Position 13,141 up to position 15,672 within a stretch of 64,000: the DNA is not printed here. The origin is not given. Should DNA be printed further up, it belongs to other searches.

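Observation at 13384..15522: PQQ quinohemoprotein dehydrogenase carrying the lanthanide-type D-Y-D signature and a Glu-rich inter-domain linker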

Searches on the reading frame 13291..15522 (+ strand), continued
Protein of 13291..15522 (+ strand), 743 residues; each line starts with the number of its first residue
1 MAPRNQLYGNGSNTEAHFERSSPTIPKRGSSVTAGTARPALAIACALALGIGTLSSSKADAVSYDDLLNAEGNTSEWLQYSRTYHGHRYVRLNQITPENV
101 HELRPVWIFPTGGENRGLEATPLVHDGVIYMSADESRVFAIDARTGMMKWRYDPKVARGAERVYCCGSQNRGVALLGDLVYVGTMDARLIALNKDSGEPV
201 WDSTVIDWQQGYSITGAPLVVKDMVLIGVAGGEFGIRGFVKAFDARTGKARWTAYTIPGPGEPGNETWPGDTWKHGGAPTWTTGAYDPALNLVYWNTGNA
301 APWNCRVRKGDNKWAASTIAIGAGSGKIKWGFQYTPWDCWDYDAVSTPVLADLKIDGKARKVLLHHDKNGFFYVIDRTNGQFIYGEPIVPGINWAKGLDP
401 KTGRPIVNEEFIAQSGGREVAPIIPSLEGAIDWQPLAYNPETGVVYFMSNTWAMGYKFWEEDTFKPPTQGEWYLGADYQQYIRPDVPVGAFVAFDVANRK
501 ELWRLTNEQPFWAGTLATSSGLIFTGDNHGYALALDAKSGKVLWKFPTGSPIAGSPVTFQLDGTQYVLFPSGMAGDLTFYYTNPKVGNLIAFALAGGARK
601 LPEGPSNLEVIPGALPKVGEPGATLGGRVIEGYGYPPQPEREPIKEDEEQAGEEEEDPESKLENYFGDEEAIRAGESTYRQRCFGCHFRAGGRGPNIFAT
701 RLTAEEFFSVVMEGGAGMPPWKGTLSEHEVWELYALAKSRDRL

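Call 68: search_dna_similar(query=window:13384-15519:+, collection=plasmids, mode=protein, max_rows=25)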
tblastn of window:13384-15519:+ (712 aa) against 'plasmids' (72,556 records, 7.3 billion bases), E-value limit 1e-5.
Records with a match: 617; places in all: 791; records where one place covers at least 80% of the query: 22.
Best place of each record, by identity: <60% 617.
By first word of the organism name: Sinorhizobium 89; Pseudosulfitobacter 86; Rhizobium 32; Sphingobium 29; Azospirillum 28; Pantoea 25; Paracoccus 22; Escherichia 19; Acinetobacter 14; Streptomyces 12; and 94 more.
By predicted mobility (MOB-suite, as given by PLSDB): non-mobilizable 432; mobilizable 107; conjugative 78.
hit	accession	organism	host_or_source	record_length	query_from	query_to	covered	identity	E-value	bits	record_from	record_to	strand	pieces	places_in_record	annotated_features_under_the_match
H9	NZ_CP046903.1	Stutzerimonas stutzeri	cell culture,particulate matter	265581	28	710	96%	37.0%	4e-101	348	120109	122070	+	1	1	PQQ-dependent dehydrogenase, methanol/ethanol family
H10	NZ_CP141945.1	Novosphingobium sp. RL4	Rheum palmatum L.,Single ...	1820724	44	699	92%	36.9%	2e-96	335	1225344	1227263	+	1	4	none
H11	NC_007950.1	Polaromonas sp. JS666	-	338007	40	707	94%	35.9%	1e-100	347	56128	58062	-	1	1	PQQ-dependent dehydrogenase, methanol/ethanol family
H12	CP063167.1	Variovorax paradoxus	-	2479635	39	710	94%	35.2%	5e-104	357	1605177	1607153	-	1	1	PQQ-dependent dehydrogenase, methanol/ethanol family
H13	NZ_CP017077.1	Novosphingobium resinovorum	single cell,soil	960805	19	683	93%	35.2%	2e-99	343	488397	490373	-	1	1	PQQ-dependent dehydrogenase, methanol/ethanol family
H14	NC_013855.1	Azospirillum sp. B510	-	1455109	28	605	81%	40.2%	5e-115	389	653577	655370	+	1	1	record has no annotation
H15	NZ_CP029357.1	Azospirillum thermophilum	cell culture,hot spring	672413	34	544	72%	44.9%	3e-121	407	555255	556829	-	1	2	PQQ-dependent methanol/ethanol family dehydrogenase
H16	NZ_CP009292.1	Novosphingobium pentaromativorans US6-1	mud sediment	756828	36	711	95%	33.9%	2e-82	293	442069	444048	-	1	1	PQQ-dependent dehydrogenase, methanol/ethanol family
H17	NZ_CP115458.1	Sphingobium yanoikuyae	cell culture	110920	24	707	96%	33.4%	2e-96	334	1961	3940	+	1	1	PQQ-dependent dehydrogenase, methanol/ethanol family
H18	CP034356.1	Sphingomonas sp. C8-2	Cell culture,soil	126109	24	707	96%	33.4%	2e-96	334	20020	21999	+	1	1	PQQ-dependent dehydrogenase, methanol/ethanol family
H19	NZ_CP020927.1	Sphingobium yanoikuyae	soil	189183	24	707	96%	33.4%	2e-96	334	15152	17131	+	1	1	PQQ-dependent dehydrogenase, methanol/ethanol family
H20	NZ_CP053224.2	Sphingobium sp. RSMS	whole organism,Storage tank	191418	24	707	96%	33.4%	2e-96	334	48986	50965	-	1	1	PQQ-dependent dehydrogenase, methanol/ethanol family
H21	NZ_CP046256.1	Sphingobium sp. CAP-1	cell culture,activated sludge of ...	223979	24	707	96%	33.4%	2e-96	334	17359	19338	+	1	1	PQQ-dependent dehydrogenase, methanol/ethanol family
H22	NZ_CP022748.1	Sphingobium xenophagum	cell culture,electronic ...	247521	24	707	96%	33.4%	2e-96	334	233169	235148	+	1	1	PQQ-dependent dehydrogenase, methanol/ethanol family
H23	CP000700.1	Rhizorhabdus wittichii RW1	-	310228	24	707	96%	33.4%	2e-96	334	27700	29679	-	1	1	Pyrrolo-quinoline quinone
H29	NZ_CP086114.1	Skermanella rosea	single cell,hydrocarbon-contaminated ...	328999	42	704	93%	32.9%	2e-70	258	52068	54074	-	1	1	PQQ-binding-like beta-propeller repeat protein | cytochrome c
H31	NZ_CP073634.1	Methylorubrum extorquens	cell culture,Oil-contaminated soil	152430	20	549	74%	41.0%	1e-112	382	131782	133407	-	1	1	PQQ-dependent methanol/ethanol family dehydrogenase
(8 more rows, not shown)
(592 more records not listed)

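Call 69: get_annotated_region(hit=H9, flank=3000)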
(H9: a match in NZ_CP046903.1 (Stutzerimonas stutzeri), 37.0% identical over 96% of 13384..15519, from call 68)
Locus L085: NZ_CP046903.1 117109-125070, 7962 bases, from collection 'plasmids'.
description: Stutzerimonas stutzeri strain PM101005 plasmid p1_PM101005, complete sequence
organism: Stutzerimonas stutzeri (NCBI taxid 316)
taxonomy: Bacteria; Pseudomonadota; Gammaproteobacteria; Pseudomonadales; Pseudomonadaceae; Stutzerimonas; Stutzerimonas stutzeri
host: -; source: cell culture,particulate matter; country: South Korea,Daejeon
typing (MOB-suite, as given by PLSDB): mobilizable; replicon rep_cluster_1516; relaxase MOBH
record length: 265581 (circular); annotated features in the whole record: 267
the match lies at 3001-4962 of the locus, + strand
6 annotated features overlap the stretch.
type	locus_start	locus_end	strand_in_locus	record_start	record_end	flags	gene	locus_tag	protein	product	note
CDS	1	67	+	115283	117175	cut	-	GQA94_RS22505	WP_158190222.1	sigma-54-dependent Fis family transcriptional regulator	-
CDS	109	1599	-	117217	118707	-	-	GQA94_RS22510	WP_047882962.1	aldehyde dehydrogenase family protein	-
CDS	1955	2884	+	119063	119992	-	-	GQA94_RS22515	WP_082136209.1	transporter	-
CDS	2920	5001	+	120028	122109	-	-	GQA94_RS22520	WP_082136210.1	PQQ-dependent dehydrogenase, methanol/ethanol family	-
CDS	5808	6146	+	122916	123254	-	-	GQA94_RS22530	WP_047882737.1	DUF3742 family protein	-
CDS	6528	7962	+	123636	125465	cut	mobH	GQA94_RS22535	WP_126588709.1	MobH family relaxase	-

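Call 70: get_annotated_region(hit=H11, flank=300)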
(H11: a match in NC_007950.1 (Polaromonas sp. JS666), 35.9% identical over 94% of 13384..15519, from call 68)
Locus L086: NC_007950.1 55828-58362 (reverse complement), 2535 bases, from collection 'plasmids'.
description: Polaromonas sp. JS666 plasmid 2, complete sequence
organism: Polaromonas sp. JS666 (NCBI taxid 296591)
taxonomy: Bacteria; Pseudomonadota; Betaproteobacteria; Burkholderiales; Comamonadaceae; Polaromonas; Polaromonas sp. JS666
host: -; source: -; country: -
typing (MOB-suite, as given by PLSDB): conjugative; replicon rep_cluster_7; relaxase MOBH; mating-pair formation MPF_T
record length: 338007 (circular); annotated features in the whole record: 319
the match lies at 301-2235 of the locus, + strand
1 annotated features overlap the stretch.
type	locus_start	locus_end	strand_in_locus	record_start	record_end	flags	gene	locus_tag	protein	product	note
CDS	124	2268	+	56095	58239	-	-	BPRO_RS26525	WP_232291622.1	PQQ-dependent dehydrogenase, methanol/ethanol family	-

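Call 71: get_annotated_region(hit=H12, flank=300)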
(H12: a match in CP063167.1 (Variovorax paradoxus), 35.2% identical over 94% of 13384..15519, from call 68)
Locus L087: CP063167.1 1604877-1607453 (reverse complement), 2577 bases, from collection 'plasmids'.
description: Variovorax paradoxus strain VAI-C plasmid unnamed, complete sequence
organism: Variovorax paradoxus (NCBI taxid 34073)
taxonomy: Bacteria; Pseudomonadota; Betaproteobacteria; Burkholderiales; Comamonadaceae; Variovorax; Variovorax paradoxus
host: -; source: -; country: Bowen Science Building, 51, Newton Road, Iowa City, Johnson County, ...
typing (MOB-suite, as given by PLSDB): non-mobilizable
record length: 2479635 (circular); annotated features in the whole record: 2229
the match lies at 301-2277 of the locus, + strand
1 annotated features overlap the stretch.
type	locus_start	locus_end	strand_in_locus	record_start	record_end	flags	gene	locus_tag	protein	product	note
CDS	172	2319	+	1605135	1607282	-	-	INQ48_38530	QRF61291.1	PQQ-dependent dehydrogenase, methanol/ethanol family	-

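Call 72: get_annotated_region(hit=H17, flank=300)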
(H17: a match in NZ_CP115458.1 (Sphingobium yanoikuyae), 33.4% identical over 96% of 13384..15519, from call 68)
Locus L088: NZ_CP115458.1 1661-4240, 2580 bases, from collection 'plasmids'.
description: Sphingobium yanoikuyae strain CC4533 plasmid pAS1, complete sequence
organism: Sphingobium yanoikuyae (NCBI taxid 13690)
taxonomy: Bacteria; Pseudomonadota; Alphaproteobacteria; Sphingomonadales; Sphingomonadaceae; Sphingobium; Sphingobium yanoikuyae
host: -; source: cell culture; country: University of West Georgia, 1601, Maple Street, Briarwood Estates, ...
typing (MOB-suite, as given by PLSDB): conjugative; replicon rep_cluster_1617; relaxase MOBP; mating-pair formation MPF_T
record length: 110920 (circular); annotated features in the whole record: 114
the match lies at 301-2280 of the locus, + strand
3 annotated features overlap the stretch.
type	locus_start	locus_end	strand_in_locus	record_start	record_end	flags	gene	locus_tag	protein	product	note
CDS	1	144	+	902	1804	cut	-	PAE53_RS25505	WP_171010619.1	transporter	-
CDS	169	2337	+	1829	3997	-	-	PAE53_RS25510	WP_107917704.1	PQQ-dependent dehydrogenase, methanol/ethanol family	-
CDS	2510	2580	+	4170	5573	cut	-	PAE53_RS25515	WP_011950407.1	aldehyde dehydrogenase family protein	-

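Call 73: get_annotated_region(hit=H29, flank=3000)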
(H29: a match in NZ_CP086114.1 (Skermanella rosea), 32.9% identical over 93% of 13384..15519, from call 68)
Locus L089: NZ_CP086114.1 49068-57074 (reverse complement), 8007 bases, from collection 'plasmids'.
description: Skermanella rosea strain KEMB 2255-458 plasmid pSR-3, complete sequence
organism: Skermanella rosea (NCBI taxid 1817965)
taxonomy: Bacteria; Pseudomonadota; Alphaproteobacteria; Rhodospirillales; Azospirillaceae; Skermanella; Skermanella rosea
host: -; source: single cell,hydrocarbon-contaminated desert sand; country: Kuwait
typing (MOB-suite, as given by PLSDB): non-mobilizable
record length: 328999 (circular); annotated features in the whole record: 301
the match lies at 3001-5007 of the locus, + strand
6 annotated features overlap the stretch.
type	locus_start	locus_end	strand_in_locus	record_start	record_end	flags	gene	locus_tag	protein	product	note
CDS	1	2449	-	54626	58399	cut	-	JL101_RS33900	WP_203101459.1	S8 family serine peptidase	GO:0006508 - proteolysis [Evidence IEA]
CDS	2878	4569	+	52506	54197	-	-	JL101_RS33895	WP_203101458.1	PQQ-binding-like beta-propeller repeat protein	-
CDS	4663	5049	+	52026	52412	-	-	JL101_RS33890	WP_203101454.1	cytochrome c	-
CDS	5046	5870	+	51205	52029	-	-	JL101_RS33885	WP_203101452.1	transporter substrate-binding domain-containing protein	-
CDS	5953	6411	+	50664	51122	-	-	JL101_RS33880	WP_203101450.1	PAS domain-containing protein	-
CDS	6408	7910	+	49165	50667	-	-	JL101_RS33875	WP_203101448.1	fumarate hydratase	-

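Call 74: get_annotated_region(hit=H15, flank=3000)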
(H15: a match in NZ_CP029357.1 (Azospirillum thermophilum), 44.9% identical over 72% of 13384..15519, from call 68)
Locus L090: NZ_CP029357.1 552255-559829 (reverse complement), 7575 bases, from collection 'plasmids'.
description: Azospirillum thermophilum strain CFH 70021 plasmid unnamed2
organism: Azospirillum thermophilum (NCBI taxid 2202148)
taxonomy: Bacteria; Pseudomonadota; Alphaproteobacteria; Rhodospirillales; Azospirillaceae; Azospirillum; Azospirillum thermophilum
host: -; source: cell culture,hot spring; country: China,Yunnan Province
typing (MOB-suite, as given by PLSDB): non-mobilizable
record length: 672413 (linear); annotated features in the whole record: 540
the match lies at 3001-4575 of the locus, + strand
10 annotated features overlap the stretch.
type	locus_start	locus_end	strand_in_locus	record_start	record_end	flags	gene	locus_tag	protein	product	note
CDS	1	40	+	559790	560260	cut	pedF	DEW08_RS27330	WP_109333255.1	cytochrome c-550 PedF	-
CDS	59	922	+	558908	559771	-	-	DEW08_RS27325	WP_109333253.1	transporter substrate-binding domain-containing protein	-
CDS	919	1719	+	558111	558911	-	-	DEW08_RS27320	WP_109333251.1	quinoprotein dehydrogenase-associated SoxYZ-like carrier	-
CDS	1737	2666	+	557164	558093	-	-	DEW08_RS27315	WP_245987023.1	quinoprotein relay system zinc metallohydrolase 1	-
CDS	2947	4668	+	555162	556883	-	-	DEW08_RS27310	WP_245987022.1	PQQ-dependent methanol/ethanol family dehydrogenase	-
CDS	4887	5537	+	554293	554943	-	-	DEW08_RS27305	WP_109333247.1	response regulator transcription factor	GO:0000160 - phosphorelay signal transduction system [Evidence IEA]; GO:0006355 - regulation of DNA-templated ...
CDS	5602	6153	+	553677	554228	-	-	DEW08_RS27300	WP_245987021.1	PQQ-dependent catabolism-associated CXXCW motif protein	-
CDS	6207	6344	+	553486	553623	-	pqqA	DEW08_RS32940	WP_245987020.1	pyrroloquinoline quinone precursor peptide PqqA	GO:0018189 - pyrroloquinoline quinone biosynthetic process [Evidence IEA]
CDS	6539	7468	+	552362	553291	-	pqqB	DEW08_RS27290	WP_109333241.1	pyrroloquinoline quinone biosynthesis protein PqqB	-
CDS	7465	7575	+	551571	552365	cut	pqqC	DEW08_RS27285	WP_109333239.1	pyrroloquinoline-quinone synthase PqqC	GO:0018189 - pyrroloquinoline quinone biosynthetic process [Evidence IEA]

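Call 75: get_annotated_region(hit=H31, flank=3000)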
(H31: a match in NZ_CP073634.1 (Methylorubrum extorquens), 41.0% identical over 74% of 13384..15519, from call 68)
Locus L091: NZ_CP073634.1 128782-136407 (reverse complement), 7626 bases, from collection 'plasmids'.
description: Methylorubrum extorquens strain ATCC 55366 plasmid pME152, complete sequence
organism: Methylorubrum extorquens (NCBI taxid 408)
taxonomy: Bacteria; Pseudomonadota; Alphaproteobacteria; Hyphomicrobiales; Methylobacteriaceae; Methylorubrum; Methylorubrum extorquens
host: -; source: cell culture,Oil-contaminated soil; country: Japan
typing (MOB-suite, as given by PLSDB): mobilizable; relaxase MOBP,MOBP
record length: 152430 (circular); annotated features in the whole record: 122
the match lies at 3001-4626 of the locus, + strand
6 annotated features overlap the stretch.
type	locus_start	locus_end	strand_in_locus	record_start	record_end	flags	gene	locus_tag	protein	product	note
CDS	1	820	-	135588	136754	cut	-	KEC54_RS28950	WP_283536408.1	ABC transporter substrate-binding protein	-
CDS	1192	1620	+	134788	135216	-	pedF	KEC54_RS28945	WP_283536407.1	cytochrome c-550 PedF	-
CDS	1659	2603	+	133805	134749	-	-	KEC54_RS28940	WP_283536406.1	transporter substrate-binding domain-containing protein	-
CDS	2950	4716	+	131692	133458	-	-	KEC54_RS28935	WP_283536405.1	PQQ-dependent methanol/ethanol family dehydrogenase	-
CDS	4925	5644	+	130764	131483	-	-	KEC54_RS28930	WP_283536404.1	MIP/aquaporin family protein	GO:0055085 - transmembrane transport [Evidence IEA]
CDS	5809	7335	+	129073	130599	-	-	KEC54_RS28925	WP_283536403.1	aldehyde dehydrogenase family protein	-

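Call 79: find_encoding_contigs(protein=P0001, flank=3000, max_places=3)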
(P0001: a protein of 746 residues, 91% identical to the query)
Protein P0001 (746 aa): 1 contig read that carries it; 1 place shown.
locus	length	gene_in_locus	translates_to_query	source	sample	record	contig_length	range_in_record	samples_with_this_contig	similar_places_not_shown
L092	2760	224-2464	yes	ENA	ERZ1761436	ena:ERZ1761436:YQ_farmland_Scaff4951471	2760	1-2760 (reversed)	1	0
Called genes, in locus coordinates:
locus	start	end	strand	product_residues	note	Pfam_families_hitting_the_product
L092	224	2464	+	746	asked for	PF01011:PQQ, PF13360:PQQ_2, PF01011:PQQ, PF13360:PQQ_2 (weak), PF13570:Beta-prop_ACSF4 (weak), PF13442:Cytochrome_CBB3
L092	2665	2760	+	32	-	?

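Call 103: search_protein_representatives(protein=window:13384-15519:+)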
Query: 712 residues. Proteins with E-value up to 0.001 (for the whole library): 44896; up to 1e-10: 15947; up to 1e-30: 2677. The best 150 are listed.
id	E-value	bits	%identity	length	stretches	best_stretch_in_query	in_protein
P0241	8.1e-203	692.0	78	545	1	226-593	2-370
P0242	1.2e-193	661.6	52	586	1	12-589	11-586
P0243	1.4e-165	568.9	70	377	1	10-345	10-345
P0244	6.0e-135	467.5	44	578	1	13-548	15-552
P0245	1.8e-133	462.7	44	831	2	43-542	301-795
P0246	2.4e-128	445.7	43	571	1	17-544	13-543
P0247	6.6e-127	441.0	41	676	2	54-546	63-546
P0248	1.3e-125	436.6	41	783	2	34-541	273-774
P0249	2.3e-125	435.8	77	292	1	70-306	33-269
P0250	1.8e-123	429.6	43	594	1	32-551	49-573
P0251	3.1e-123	428.8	42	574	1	31-547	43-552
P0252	6.9e-123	427.7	43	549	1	43-542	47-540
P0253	2.5e-122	425.8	41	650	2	23-542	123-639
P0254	7.4e-120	417.6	64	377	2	320-595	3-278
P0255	1.3e-118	413.6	41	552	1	29-541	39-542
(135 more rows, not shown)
